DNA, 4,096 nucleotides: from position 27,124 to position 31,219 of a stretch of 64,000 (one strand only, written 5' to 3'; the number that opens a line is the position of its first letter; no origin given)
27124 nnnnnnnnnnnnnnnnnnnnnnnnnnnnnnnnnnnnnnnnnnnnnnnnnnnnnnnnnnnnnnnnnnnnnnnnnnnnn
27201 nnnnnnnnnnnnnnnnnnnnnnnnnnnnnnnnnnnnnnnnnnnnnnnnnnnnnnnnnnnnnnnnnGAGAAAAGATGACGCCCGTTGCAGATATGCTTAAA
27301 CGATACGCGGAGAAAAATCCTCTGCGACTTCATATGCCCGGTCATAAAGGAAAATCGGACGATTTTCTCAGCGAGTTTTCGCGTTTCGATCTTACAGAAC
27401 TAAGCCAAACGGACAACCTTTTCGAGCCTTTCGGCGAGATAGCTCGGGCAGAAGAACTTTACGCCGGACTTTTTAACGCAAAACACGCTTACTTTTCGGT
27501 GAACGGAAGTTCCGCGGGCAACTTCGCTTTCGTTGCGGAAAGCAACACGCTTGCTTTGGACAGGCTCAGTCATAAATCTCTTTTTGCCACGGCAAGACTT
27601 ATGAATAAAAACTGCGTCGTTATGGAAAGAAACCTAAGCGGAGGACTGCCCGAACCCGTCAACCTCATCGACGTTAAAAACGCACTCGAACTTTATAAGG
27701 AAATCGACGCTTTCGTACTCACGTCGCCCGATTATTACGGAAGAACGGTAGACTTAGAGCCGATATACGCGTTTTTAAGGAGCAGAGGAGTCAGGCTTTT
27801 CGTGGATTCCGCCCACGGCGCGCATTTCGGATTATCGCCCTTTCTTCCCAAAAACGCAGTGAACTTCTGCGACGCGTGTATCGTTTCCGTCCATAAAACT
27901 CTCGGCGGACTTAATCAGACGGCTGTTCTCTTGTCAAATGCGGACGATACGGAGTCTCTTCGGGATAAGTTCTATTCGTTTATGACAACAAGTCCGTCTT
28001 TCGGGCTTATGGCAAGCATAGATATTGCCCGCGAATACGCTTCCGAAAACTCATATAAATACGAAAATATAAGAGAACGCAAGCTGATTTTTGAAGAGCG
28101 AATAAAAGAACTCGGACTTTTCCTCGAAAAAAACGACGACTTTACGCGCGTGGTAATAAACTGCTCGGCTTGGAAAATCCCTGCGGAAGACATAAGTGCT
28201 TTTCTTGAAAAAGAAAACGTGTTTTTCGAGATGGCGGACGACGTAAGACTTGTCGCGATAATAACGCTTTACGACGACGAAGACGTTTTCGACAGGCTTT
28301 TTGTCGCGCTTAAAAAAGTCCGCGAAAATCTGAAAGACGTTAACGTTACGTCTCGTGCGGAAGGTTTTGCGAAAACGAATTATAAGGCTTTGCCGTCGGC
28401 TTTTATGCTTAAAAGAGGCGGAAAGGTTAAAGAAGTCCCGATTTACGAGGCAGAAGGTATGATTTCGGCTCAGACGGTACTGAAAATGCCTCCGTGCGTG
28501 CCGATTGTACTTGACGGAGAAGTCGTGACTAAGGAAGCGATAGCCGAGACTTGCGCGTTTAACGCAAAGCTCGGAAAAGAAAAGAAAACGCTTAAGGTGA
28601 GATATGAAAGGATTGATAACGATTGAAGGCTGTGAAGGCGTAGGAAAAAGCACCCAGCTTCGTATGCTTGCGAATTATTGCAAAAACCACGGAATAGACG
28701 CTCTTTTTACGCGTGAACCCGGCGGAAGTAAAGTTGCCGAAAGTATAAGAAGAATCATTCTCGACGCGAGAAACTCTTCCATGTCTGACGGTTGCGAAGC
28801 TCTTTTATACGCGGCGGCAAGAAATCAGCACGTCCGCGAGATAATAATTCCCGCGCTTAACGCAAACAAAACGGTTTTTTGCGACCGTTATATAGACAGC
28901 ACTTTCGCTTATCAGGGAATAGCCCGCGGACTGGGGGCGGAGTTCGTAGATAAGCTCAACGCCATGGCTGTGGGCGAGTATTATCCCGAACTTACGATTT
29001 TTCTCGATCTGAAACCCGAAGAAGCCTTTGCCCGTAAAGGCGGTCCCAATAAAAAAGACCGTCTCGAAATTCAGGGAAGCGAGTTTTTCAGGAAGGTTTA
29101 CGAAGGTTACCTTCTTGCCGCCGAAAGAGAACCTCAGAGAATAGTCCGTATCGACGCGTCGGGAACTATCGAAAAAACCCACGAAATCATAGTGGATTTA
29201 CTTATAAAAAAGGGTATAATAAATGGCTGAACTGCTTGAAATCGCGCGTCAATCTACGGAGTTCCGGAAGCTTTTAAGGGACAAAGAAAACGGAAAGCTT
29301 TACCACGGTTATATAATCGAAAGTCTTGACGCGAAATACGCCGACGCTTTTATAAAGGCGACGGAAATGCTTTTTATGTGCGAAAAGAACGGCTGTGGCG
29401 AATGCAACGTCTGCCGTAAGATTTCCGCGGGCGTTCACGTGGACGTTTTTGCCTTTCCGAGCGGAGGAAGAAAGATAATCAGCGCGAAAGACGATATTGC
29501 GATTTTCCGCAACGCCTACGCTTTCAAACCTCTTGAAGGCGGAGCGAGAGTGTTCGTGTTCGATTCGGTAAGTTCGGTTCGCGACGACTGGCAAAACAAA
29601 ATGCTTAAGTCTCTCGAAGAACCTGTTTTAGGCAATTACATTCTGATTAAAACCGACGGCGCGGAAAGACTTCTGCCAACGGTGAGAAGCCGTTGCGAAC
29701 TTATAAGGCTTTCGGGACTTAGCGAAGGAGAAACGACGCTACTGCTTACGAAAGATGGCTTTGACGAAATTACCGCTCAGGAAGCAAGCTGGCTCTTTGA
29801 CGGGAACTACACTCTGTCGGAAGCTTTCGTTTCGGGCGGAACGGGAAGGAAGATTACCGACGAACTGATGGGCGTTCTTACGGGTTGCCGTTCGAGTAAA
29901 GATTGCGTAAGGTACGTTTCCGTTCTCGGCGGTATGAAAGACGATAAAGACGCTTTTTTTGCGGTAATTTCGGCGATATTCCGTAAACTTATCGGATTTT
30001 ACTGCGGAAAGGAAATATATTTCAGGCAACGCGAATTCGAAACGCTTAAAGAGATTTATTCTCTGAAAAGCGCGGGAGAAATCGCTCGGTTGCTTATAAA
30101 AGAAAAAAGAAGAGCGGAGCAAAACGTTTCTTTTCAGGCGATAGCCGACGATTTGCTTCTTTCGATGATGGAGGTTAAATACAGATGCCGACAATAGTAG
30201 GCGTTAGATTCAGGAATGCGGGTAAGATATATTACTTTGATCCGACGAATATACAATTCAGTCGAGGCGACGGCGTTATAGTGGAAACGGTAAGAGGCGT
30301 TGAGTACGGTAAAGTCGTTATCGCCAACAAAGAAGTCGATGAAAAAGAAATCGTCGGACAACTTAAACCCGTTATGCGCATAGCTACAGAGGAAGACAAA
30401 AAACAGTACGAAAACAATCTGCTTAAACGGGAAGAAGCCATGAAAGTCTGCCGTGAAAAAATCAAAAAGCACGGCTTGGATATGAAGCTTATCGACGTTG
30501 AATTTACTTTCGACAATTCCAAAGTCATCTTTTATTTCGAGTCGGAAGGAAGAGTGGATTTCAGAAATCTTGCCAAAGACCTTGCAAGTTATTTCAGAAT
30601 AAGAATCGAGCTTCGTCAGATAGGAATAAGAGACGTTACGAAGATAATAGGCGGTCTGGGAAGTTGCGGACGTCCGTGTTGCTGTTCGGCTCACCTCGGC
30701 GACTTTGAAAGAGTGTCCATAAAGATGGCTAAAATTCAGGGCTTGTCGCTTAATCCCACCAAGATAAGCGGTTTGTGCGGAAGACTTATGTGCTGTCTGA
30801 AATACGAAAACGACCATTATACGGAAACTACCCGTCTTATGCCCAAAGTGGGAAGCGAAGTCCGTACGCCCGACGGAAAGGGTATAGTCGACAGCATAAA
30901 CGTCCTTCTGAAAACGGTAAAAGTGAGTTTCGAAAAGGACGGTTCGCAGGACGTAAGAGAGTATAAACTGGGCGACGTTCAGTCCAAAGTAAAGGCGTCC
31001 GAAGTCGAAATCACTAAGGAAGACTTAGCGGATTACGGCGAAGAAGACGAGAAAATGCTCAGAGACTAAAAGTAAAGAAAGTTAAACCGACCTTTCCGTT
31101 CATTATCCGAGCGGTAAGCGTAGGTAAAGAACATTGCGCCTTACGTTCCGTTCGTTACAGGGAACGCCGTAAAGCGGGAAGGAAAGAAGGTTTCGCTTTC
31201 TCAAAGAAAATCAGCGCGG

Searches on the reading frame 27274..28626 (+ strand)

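Call 39: search_protein_families(library=pfam, proteins=[window:27274-28626:+], max_evalue=0.00001)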
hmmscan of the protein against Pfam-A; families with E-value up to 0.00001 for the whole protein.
window:27274-28626:+ (450 aa): 1 family
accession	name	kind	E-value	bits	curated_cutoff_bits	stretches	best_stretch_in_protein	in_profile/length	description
PF01276.26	OKR_DC_1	-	1e-34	120.5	27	1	2-262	1-297/417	Orn/Lys/Arg decarboxylase, major domain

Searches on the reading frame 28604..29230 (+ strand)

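Call 39: search_protein_families(library=pfam, proteins=[window:28604-29230:+], max_evalue=0.00001)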
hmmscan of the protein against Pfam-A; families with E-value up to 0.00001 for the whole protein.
window:28604-29230:+ (208 aa): 2 families
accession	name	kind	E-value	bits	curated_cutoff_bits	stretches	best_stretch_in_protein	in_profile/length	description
PF02223.23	Thymidylate_kin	-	4.6e-52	176.8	27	1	7-196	1-185/185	Thymidylate kinase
PF13521.12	AAA_28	-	1.5e-08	35.5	27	1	5-138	2-120/164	AAA domain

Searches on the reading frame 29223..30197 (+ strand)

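Call 39: search_protein_families(library=pfam, proteins=[window:29223-30197:+], max_evalue=0.00001)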
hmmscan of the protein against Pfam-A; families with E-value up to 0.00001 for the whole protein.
window:29223-30197:+ (324 aa): 1 family
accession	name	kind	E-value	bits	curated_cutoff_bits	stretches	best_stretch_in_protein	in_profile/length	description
PF13177.12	DNA_pol3_delta2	-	3.1e-27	96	27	1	12-165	4-159/161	DNA polymerase III, delta subunit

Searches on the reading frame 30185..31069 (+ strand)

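Call 39: search_protein_families(library=pfam, proteins=[window:30185-31069:+], max_evalue=0.00001)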
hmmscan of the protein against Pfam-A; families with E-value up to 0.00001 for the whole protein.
window:30185-31069:+ (294 aa): 1 family
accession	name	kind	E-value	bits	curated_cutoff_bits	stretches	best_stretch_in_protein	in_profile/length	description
PF04468.17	PSP1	-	7.2e-37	126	27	1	61-146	1-86/86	PSP1 C-terminal conserved region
